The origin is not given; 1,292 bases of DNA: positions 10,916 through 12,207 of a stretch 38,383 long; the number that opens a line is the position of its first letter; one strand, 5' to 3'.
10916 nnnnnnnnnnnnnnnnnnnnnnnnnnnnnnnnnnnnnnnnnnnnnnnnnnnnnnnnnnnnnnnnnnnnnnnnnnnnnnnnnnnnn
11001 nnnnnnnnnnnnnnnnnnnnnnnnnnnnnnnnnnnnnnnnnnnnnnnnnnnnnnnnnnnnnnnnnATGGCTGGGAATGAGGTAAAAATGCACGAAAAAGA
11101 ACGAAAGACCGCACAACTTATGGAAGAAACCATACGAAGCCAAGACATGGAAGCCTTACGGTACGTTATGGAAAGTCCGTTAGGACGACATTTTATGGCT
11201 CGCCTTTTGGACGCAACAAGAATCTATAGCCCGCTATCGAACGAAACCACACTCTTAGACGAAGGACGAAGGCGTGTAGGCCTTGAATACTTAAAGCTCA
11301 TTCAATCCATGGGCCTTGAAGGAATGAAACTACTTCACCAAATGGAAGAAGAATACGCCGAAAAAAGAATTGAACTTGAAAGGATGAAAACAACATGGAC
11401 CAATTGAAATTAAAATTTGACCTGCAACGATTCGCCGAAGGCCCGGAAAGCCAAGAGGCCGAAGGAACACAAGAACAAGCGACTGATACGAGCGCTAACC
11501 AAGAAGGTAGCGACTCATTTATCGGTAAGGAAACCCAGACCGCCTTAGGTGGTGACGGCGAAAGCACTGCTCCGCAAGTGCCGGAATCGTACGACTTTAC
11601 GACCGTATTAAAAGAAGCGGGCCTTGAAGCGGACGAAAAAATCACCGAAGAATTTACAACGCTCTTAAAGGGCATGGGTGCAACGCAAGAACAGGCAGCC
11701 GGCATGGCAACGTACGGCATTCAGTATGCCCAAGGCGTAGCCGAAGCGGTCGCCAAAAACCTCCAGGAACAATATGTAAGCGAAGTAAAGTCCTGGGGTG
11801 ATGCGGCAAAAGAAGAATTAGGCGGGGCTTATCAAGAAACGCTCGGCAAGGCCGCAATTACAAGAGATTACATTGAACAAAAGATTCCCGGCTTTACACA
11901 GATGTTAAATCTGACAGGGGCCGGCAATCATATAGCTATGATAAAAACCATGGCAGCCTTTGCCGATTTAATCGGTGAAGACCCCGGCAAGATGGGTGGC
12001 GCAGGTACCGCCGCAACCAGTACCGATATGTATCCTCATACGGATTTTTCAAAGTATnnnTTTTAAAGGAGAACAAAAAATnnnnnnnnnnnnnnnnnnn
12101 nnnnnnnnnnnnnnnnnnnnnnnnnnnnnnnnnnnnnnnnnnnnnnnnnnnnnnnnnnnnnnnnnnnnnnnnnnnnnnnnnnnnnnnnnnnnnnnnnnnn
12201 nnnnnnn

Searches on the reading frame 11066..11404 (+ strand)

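Call 83: search_protein_families(library=pfam, proteins=[window:11066-11404:+], max_evalue=0.05)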
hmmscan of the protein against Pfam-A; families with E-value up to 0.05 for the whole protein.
window:11066-11404:+ (113 aa): 1 family
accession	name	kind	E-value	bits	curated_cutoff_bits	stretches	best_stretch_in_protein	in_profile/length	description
PF25181.1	Phage_Bbp19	-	0.00011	22.4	25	1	32-76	2-49/61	Bbp19-like phage protein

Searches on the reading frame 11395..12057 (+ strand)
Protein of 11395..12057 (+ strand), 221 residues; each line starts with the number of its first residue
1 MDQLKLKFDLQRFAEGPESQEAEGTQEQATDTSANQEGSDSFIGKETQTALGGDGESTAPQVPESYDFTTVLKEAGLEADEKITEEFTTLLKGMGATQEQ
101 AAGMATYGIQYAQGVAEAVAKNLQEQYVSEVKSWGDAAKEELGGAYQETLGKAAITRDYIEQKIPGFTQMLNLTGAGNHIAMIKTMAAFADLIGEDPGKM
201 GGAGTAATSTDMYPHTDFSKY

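Call 6: search_protein_families(library=phrogs, proteins=[window:11395-12057:+], max_evalue=0.001)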
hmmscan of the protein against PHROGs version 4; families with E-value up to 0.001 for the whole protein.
window:11395-12057:+ (221 aa): 2 families
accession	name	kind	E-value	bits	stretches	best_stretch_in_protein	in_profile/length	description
phrog_458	-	other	1.4e-26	95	1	17-215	46-244/246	protease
phrog_3742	-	unknown function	1.9e-05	25.8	1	59-206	106-242/287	-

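Call 83: search_protein_families(library=pfam, proteins=[window:11395-12057:+], max_evalue=0.05)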
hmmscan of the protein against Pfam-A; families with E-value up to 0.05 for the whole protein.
window:11395-12057:+ (221 aa): 0 families
